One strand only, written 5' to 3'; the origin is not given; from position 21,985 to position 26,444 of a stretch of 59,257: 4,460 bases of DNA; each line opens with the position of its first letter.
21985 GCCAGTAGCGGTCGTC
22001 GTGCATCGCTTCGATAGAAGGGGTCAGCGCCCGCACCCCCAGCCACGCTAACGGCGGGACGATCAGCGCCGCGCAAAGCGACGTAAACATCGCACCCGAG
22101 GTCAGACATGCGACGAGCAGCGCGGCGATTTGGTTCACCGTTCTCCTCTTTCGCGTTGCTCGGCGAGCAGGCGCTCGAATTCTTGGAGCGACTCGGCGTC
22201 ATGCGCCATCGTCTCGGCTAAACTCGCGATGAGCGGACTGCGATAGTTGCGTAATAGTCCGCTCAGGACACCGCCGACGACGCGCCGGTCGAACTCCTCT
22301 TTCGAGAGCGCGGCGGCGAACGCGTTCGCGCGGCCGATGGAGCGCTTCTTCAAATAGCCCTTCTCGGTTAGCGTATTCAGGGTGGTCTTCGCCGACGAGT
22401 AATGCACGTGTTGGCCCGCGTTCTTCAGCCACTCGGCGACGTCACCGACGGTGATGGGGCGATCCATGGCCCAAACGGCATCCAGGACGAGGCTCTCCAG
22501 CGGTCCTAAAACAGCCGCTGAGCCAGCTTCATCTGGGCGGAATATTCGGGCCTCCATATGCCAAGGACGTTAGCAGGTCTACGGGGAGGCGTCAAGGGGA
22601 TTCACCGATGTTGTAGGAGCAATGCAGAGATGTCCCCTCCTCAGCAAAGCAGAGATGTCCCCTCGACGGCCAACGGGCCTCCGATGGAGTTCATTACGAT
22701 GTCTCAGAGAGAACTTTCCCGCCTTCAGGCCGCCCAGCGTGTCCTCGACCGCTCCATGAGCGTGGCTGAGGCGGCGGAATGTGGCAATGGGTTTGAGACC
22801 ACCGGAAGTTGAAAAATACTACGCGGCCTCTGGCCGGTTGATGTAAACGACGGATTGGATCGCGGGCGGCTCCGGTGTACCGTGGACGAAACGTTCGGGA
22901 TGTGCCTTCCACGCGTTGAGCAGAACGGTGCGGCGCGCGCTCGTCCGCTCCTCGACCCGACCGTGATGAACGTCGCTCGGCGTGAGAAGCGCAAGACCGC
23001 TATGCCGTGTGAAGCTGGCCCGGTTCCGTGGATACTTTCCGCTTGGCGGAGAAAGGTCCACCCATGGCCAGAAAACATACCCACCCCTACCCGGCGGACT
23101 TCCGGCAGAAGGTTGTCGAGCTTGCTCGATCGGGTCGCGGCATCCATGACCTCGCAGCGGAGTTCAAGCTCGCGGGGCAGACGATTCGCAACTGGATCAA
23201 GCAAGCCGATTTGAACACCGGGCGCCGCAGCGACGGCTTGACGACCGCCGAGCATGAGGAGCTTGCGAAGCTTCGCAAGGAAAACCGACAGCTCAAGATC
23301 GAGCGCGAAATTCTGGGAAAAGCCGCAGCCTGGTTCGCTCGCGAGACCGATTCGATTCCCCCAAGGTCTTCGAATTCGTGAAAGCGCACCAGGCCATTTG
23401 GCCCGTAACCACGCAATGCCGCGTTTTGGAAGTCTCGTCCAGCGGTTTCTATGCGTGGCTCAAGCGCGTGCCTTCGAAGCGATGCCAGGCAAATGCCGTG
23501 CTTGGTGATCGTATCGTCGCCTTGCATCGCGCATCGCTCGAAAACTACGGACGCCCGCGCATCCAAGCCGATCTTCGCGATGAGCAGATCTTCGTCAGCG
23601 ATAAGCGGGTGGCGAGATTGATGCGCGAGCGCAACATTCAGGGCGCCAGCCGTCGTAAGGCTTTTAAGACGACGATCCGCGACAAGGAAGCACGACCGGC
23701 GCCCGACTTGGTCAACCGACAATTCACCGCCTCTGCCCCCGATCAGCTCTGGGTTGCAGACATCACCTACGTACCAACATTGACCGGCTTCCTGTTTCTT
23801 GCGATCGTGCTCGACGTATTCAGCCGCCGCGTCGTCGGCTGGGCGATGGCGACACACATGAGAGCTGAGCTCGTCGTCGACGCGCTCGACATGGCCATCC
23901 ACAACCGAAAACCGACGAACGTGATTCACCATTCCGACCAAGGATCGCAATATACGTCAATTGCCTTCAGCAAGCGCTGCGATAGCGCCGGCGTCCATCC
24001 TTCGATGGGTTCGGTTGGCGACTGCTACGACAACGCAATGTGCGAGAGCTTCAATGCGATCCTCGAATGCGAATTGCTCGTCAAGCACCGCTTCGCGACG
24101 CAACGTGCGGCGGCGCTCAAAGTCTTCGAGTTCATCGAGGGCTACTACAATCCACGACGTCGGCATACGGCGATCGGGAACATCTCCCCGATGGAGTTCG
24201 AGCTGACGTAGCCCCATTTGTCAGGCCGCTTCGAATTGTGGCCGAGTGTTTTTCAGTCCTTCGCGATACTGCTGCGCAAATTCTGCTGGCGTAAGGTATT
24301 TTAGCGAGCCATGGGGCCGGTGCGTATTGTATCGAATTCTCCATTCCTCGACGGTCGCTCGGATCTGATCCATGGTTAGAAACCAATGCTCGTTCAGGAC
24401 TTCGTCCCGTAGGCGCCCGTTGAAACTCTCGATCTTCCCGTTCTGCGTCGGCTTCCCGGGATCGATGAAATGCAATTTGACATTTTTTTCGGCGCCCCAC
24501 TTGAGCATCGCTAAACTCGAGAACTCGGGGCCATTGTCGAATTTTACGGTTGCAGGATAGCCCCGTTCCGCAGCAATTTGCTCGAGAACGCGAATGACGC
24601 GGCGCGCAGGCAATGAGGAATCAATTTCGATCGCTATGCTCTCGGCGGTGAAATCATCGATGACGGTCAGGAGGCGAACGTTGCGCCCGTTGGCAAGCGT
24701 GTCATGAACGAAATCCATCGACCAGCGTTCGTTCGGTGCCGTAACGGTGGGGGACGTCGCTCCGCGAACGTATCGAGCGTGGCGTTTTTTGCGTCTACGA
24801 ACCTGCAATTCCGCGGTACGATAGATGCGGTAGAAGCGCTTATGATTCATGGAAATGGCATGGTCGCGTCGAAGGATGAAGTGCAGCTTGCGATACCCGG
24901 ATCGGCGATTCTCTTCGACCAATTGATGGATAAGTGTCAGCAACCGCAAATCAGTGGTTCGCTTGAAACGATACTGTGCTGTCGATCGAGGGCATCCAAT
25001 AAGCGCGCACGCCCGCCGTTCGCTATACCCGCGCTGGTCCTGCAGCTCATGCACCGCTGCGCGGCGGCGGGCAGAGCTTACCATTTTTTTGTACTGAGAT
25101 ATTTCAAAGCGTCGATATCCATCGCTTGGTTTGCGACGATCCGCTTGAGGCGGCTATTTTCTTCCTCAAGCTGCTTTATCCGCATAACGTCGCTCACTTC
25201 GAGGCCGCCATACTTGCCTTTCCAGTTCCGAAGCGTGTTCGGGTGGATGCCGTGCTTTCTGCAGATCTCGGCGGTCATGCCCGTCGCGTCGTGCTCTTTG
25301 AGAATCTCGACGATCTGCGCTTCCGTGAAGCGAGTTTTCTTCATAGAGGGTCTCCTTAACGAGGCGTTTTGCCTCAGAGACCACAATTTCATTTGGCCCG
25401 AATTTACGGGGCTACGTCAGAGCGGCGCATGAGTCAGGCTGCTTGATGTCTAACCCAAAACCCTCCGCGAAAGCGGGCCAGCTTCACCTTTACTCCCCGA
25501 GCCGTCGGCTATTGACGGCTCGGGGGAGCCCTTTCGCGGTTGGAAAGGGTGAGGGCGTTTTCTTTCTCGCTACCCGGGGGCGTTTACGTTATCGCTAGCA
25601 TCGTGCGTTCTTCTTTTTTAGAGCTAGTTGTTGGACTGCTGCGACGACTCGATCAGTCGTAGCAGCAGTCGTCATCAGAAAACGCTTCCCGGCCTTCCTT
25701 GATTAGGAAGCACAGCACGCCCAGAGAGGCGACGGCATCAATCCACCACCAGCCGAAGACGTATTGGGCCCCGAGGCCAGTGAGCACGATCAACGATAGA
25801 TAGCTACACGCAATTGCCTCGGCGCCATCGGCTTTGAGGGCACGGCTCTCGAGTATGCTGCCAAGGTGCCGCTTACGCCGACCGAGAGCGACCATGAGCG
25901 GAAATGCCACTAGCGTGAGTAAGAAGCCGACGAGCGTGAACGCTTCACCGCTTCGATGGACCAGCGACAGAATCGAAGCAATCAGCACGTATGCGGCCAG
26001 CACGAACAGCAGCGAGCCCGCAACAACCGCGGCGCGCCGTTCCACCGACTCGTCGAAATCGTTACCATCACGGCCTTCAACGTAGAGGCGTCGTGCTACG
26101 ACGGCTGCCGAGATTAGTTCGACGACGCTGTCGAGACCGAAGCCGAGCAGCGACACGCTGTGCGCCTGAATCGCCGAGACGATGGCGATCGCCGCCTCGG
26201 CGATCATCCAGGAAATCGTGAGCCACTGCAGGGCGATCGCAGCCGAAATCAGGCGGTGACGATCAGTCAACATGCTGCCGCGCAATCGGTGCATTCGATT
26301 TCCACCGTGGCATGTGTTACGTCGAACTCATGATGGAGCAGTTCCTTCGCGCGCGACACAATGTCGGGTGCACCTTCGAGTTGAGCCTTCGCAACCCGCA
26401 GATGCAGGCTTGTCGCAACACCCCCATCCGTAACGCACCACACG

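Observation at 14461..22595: BlaI/BlaR1-type signalling pair fused into a six-gene RND efflux operon with duplicated Met-motif YtkA/FixH-like domains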

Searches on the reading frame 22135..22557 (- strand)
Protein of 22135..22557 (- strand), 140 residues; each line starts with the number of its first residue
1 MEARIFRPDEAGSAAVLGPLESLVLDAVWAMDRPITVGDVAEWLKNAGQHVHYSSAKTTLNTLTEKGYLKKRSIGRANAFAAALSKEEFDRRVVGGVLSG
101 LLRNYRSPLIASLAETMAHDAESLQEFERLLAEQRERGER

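Call 3: search_protein_families(library=pfam, proteins=[window:22135-22557:-], max_evalue=0.1)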
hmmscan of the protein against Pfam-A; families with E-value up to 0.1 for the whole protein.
window:22135-22557:- (140 aa): 4 families
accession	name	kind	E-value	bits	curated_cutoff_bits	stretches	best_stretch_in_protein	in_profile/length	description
PF03965.22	Penicillinase_R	-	3.2e-19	69.8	22.6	1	17-132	1-114/115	Penicillinase repressor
PF07106.19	TBPIP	-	0.038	14.4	22.8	1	22-80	4-59/62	TBPIP/Hop2 winged helix domain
PF14021.12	TNT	-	0.064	14.1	27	0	34-70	50-86/88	Tuberculosis necrotizing toxin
PF18662.7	HTH_56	-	0.086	13.3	26.2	0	44-75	54-88/111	Cch helix turn helix domain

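Call 4: search_protein_families(library=ncbifam, proteins=[window:22135-22557:-], max_evalue=0.1)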
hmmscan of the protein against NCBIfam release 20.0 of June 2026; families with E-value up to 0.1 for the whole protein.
window:22135-22557:- (140 aa): 1 family
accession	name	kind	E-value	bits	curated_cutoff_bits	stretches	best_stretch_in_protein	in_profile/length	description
TIGR02698.1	CopY_TcrY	equivalog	8.3e-07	29.3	121.95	1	24-135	9-118/130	CopY/TcrY family copper transport repressor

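Call 36: search_solved_structures(query=window:22135-22557:-, max_evalue=1, show_alignments=4)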
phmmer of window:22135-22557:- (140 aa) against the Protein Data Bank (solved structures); distinct sequences matched with E-value up to 1: 3.
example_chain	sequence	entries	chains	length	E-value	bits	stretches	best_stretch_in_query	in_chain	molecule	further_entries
2g9w_A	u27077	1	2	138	0.0039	20.5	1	16-96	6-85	conserved hypothetical protein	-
7tgh_A7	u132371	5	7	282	0.03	17.6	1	52-129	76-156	NDUA7 | 37S ribosomal protein S25, mitochondrial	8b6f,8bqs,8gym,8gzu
9sz9_AA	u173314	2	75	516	0.7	13.2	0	37-104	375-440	Major capsid protein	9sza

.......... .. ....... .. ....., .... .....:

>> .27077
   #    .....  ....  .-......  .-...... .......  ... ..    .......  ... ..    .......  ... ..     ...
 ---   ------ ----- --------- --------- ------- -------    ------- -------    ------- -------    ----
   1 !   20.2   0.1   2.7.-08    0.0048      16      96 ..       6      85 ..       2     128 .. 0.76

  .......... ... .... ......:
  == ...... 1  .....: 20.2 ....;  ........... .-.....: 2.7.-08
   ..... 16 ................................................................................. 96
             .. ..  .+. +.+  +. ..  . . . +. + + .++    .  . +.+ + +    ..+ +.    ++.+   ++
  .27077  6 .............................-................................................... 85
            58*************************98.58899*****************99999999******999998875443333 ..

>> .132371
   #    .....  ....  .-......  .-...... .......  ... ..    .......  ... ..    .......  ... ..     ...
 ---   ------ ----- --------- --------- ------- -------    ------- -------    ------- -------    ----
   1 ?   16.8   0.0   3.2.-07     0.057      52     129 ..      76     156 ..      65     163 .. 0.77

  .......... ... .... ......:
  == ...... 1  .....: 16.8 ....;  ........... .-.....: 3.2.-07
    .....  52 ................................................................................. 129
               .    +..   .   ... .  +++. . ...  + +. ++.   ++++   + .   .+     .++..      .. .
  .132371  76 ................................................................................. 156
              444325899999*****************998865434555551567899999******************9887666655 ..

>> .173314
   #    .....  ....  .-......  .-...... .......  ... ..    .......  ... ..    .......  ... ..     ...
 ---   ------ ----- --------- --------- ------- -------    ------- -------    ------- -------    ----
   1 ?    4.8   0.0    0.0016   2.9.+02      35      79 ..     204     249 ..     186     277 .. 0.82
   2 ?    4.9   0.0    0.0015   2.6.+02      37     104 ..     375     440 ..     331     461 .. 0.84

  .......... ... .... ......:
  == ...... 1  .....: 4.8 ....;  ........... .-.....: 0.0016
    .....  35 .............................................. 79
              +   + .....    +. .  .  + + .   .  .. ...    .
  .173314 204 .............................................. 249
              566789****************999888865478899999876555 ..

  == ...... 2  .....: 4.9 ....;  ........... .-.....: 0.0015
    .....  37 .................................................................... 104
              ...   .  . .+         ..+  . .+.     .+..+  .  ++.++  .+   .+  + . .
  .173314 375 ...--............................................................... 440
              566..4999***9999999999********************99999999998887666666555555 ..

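Call 94: search_solved_structures(query=A5, max_evalue=1, show_alignments=4)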
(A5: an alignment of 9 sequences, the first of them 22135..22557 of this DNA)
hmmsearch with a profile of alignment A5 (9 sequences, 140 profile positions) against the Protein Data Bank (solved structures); distinct sequences matched with E-value up to 1: 9.
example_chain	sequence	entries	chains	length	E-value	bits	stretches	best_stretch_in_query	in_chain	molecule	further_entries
2g9w_A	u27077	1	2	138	1.3e-09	41.2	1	15-122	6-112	conserved hypothetical protein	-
1sd6_A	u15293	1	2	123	0.00014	24.9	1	18-134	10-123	Methicillin resistance regulatory protein mecI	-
1okr_A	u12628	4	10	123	0.00018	24.5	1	18-133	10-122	METHICILLIN RESISTANCE REGULATORY PROTEIN MECI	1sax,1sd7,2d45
2k4b_A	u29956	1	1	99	0.004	20.2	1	13-82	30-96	Transcriptional regulator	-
1p6r_A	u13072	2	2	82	0.0053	19.8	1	20-88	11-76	Penicillinase repressor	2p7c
1sd4_A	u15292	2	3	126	0.018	18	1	20-132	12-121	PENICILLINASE REPRESSOR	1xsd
3o6b_B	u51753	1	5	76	0.065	16.2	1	22-80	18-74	Cell division control protein 53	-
3o2p_E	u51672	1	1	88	0.083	15.9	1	21-80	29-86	Cell division control protein 53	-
2mh2_A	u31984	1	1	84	0.94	12.5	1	26-85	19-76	Homologous-pairing protein 2 homolog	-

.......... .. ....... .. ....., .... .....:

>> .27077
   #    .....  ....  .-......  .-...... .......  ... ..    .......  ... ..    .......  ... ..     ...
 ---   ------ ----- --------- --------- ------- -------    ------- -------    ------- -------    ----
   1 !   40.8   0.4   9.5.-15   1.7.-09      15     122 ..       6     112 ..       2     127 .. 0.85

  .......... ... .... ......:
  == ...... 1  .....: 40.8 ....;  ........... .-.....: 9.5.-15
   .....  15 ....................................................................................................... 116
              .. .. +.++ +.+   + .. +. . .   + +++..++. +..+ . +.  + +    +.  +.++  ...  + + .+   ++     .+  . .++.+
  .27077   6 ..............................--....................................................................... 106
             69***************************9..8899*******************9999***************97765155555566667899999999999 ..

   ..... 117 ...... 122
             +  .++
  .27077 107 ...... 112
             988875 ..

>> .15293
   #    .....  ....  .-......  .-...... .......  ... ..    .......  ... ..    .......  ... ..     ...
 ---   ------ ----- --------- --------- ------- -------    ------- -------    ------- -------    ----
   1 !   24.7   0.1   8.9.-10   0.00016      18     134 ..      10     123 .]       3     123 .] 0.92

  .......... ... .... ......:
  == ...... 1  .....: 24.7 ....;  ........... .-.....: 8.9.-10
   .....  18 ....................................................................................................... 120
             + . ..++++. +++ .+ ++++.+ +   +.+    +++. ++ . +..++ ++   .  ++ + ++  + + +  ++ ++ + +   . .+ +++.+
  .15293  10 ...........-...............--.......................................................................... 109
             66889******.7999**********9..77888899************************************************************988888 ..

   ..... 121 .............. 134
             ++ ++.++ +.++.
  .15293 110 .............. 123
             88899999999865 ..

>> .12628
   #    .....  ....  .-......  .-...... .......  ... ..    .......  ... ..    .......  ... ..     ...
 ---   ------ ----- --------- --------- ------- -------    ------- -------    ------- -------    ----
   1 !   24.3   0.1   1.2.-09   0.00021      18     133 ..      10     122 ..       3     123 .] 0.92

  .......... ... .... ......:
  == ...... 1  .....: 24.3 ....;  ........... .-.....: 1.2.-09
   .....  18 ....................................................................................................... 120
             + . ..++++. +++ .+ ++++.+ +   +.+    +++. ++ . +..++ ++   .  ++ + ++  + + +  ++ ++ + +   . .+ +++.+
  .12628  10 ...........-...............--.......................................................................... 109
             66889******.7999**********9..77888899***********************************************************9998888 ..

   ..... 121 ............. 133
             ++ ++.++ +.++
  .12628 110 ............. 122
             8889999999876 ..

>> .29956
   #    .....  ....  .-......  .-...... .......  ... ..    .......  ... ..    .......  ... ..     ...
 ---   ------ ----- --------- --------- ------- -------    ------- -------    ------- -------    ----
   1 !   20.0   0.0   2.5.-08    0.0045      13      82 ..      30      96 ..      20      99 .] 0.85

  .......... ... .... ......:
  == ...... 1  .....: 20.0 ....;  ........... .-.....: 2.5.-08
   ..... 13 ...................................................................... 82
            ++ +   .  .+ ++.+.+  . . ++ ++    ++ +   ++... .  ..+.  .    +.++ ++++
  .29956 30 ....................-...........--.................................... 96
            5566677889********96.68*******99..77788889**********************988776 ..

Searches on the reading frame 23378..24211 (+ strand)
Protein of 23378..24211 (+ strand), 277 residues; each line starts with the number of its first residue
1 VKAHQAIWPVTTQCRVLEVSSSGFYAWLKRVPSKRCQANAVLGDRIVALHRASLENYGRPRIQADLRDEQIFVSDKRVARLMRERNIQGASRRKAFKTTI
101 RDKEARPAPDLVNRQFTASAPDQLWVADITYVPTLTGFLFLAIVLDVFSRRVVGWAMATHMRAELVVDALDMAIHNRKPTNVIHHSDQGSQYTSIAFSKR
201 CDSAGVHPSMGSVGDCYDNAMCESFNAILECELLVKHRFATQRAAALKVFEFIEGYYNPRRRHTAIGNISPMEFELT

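Call 66: search_protein_families(library=pfam, proteins=[window:23378-24211:+], max_evalue=0.01)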
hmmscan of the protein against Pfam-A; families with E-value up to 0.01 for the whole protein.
window:23378-24211:+ (277 aa): 4 families
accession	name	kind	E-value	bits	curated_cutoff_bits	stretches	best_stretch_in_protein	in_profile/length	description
PF00665.32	rve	-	1.7e-27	96.1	32.6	1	119-216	2-102/102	Integrase core domain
PF13276.12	HTH_21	-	1.2e-14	54.7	28.1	1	42-94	6-59/60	HTH-like domain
PF13683.12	rve_3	-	1.2e-11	44.6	26.5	1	205-271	2-67/67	Integrase core domain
PF13333.12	rve_2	-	2.4e-08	34.5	22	1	223-275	1-52/56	Integrase core domain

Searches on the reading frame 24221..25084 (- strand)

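Call 66: search_protein_families(library=pfam, proteins=[window:24221-25084:-], max_evalue=0.01)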
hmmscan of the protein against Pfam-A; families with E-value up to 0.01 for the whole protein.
window:24221-25084:- (287 aa): 6 families
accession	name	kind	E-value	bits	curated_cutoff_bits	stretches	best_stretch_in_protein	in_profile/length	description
PF13683.12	rve_3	-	1.6e-29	101.9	26.5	1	201-266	2-67/67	Integrase core domain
PF00665.32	rve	-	4e-22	78.8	32.6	1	115-212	2-102/102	Integrase core domain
PF13276.12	HTH_21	-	1.6e-10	41.5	28.1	1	45-101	3-60/60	HTH-like domain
PF13333.12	rve_2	-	3.1e-08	34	22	1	219-272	1-54/56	Integrase core domain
PF24764.1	rva_4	-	0.00096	19.4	26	1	114-233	4-120/194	Integrase core domain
PF13384.12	HTH_23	-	0.0027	17.9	24.6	1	3-41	3-39/50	Homeodomain-like domain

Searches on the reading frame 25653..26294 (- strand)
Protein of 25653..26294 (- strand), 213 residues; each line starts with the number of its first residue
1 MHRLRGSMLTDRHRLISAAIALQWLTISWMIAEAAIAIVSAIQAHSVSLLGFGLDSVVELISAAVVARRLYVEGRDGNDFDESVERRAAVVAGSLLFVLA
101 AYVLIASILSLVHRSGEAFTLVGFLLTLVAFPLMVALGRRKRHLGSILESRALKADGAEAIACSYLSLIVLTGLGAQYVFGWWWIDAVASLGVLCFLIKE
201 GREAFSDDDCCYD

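Call 66: search_protein_families(library=pfam, proteins=[window:25653-26294:-], max_evalue=0.01)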
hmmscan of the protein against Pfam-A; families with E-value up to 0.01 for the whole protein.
window:25653-26294:- (213 aa): 1 family
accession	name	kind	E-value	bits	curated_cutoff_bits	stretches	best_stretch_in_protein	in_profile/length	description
PF01545.26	Cation_efflux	-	2.7e-13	50.6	26.6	1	30-206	8-191/198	Cation efflux family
